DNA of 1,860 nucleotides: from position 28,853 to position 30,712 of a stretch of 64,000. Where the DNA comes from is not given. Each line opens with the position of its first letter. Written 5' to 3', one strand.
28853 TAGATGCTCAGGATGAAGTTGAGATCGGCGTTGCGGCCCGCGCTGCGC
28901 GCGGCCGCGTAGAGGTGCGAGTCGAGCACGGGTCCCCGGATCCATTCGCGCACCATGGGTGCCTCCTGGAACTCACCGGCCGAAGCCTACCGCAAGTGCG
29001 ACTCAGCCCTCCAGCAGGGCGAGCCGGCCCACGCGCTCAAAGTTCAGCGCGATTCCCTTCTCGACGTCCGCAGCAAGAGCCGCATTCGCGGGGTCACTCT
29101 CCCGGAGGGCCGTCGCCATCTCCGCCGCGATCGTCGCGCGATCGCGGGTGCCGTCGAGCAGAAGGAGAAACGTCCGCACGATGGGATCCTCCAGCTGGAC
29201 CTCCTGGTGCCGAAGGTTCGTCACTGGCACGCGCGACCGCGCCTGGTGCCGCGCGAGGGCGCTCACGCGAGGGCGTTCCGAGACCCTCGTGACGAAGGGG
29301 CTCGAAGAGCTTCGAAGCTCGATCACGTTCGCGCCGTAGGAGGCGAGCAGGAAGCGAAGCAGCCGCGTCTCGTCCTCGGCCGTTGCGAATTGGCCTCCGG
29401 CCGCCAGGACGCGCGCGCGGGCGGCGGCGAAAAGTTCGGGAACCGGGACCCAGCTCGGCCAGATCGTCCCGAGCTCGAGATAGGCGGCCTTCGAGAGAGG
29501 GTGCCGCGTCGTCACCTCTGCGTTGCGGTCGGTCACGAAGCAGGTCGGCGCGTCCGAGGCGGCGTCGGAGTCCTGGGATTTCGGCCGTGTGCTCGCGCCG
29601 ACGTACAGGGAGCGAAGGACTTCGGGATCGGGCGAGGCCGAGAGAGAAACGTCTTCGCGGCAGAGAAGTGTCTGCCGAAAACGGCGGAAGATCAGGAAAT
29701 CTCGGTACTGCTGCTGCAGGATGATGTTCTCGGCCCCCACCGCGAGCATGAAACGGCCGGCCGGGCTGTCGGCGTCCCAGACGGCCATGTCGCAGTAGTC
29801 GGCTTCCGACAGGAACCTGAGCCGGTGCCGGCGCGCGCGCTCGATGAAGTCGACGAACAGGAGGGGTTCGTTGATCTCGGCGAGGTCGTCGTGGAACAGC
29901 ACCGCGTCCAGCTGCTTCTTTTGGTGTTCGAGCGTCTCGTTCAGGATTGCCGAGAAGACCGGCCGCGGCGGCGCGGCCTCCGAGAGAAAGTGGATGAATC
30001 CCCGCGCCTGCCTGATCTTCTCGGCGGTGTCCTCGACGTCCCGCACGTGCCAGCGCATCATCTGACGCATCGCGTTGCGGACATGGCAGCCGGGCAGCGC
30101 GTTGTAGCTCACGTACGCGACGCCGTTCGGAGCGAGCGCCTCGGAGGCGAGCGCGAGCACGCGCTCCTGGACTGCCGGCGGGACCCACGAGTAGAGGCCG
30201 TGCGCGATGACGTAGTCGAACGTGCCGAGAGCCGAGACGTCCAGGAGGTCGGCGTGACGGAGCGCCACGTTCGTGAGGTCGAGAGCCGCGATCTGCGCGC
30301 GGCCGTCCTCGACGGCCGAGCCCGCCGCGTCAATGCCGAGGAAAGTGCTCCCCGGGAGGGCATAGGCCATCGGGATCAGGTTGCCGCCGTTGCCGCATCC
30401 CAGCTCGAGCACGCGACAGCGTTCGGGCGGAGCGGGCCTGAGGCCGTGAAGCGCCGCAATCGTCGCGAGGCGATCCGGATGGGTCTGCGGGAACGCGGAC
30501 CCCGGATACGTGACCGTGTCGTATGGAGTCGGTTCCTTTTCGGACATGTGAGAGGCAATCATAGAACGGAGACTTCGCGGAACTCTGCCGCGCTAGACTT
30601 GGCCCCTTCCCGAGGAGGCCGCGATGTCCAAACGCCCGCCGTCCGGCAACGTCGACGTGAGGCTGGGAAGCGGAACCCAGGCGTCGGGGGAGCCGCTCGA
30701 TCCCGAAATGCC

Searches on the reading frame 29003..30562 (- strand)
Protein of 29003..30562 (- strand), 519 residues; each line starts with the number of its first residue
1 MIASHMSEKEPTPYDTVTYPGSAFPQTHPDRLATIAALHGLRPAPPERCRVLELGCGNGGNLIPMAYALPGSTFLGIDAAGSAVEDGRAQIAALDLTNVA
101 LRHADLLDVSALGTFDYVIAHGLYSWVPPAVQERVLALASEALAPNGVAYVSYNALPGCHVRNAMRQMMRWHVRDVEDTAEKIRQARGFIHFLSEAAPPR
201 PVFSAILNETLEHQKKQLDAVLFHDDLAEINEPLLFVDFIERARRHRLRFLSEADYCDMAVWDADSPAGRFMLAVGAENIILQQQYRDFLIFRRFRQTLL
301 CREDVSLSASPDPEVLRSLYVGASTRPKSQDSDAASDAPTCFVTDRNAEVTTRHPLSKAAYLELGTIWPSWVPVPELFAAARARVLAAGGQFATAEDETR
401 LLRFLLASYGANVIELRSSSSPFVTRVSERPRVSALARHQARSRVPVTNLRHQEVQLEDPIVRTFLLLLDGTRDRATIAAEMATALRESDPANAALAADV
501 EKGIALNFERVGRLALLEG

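Call 3: search_protein_families(library=pfam, proteins=[window:29003-30562:-], max_evalue=1)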
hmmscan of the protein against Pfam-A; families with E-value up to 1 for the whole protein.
window:29003-30562:- (519 aa): 12 families
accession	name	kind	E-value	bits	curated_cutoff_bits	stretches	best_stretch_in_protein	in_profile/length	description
PF10119.14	MethyTransf_Reg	-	8.1e-18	65.4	25.5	1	219-302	2-84/84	Predicted methyltransferase regulatory domain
PF08242.18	Methyltransf_12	-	4e-14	53.6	30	1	52-148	1-97/98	Methyltransferase domain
PF13649.12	Methyltransf_25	-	7.8e-14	52.6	27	1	51-147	1-97/97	Methyltransferase domain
PF21782.3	PKMT_2nd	-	1.2e-13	51.8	27.8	1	429-488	1-60/98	PKMT, C-terminal winged helix domain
PF13847.12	Methyltransf_31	-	6.1e-12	45.9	27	1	48-164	4-114/145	Methyltransferase domain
PF13489.12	Methyltransf_23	-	2.6e-09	37.4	27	1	37-178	12-139/164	Methyltransferase domain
PF08241.18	Methyltransf_11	-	3.8e-08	34.3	21.2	1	52-150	1-94/95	Methyltransferase domain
PF02390.23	Methyltransf_4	-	2.4e-07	30.8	24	1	50-107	4-61/173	Putative methyltransferase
PF05175.20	MTS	-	0.00013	22.1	23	1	47-160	31-147/170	Methyltransferase small domain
PF03291.22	mRNA_G-N7_MeTrfase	-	0.0074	15.9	26.6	1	48-89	62-102/315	mRNA (guanine-N(7))-methyltransferase domain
PF01739.24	CheR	-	0.019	14.8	27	1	87-151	108-173/195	CheR methyltransferase, SAM binding domain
PF01135.25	PCMT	-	0.13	12.4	20.3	1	48-105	74-132/210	Protein-L-isoaspartate(D-aspartate) O-methyltransferase (PCMT)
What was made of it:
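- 29003..30562 (-): PKMT-like SAM-dependent methyltransferase, 519 aa. PF08242/PF13649 plus PF10119 plus PF21782 (call 3).
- On PKMT-type methyltransferase (gene 29003-30562): E 4e-14, 8e-18 and 1.2e-13 (call 3)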

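Call 5: search_protein_families(library=ncbifam, proteins=[window:29003-30562:-], max_evalue=1)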
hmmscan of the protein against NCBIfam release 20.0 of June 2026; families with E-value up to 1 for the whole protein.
window:29003-30562:- (519 aa): 34 families (the best 25 are shown)
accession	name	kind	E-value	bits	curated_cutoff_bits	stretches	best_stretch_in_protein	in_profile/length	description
NF043040.1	corrin_prot_MT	hypoth_equivalog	5.7e-09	35.7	180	1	47-172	41-168/216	corrinoid protein-associated methyltransferase CpaM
TIGR00091.1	TIGR00091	equivalog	1.3e-07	31.2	112.65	1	51-105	20-74/194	tRNA (guanosine(46)-N7)-methyltransferase TrmB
NF047649.1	MTase_UXPK_star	exception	5.3e-06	25.7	460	1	50-147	80-177/283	methyltransferase/UXPK-star double selenoprotein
NF041537.1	ArsM_AhpD_UU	exception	2.3e-05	23.4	510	1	50-172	79-201/345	arsenite methyltransferase/AhpD domain selenoprotein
TIGR03534.1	RF_mod_PrmC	equivalog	2.6e-05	23.8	199.1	1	47-120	87-162/253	peptide chain release factor N(5)-glutamine methyltransferase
NF041536.1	ArsM_DUF2284_UU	exception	5.3e-05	21.7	575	1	50-156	79-185/459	arsenite methyltransferase/DUF2284 domain selenoprotein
NF001080.0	PRK00121.2-2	equivalog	8.8e-05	21.8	132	1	51-104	50-103/224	tRNA (guanosine(46)-N7)-methyltransferase TrmB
TIGR01983.1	UbiG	equivalog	0.00013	21.4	102.95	1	47-152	49-152/228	bifunctional 2-polyprenyl-6-hydroxyphenol methylase/3-demethylubiquinol 3-O-methyltransferase UbiG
TIGR04543.1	ketoArg_3Met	equivalog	0.00072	18.7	425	1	44-97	146-199/336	2-ketoarginine methyltransferase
NF045667.1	MTase_DVU1556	equivalog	0.0012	18.4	155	1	46-152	21-120/213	DVU_1556 family methyltransferase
TIGR02021.1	BchM-ChlM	equivalog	0.0013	18.2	158.9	1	46-120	53-124/218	magnesium protoporphyrin IX methyltransferase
NF002463.0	PRK01683.1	equivalog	0.0022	17.7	297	1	50-211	34-193/258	trans-aconitate 2-methyltransferase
NF002910.0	PRK03522.2-3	equivalog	0.0027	16.8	558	1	50-111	237-298/383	23S rRNA (uracil(747)-C(5))-methyltransferase RlmC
NF040539.1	AST_met_ArsM_2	exception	0.0028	17.5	240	1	48-154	57-170/262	putative arsinothricin biosynthesis methyltransferase ArsM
NF010703.0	PRK14103.1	equivalog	0.0029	17.1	320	1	48-149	30-122/256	trans-aconitate 2-methyltransferase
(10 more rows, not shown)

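Call 55: search_protein_families(library=padloc, proteins=[window:29003-30562:-], max_evalue=0.1)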
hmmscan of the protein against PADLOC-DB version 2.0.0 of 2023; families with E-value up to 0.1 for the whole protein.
window:29003-30562:- (519 aa): 1 family
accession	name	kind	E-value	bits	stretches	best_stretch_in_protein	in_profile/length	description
PDLC04134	mad2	-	3.6e-21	73.5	1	35-180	283-424/492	mads_2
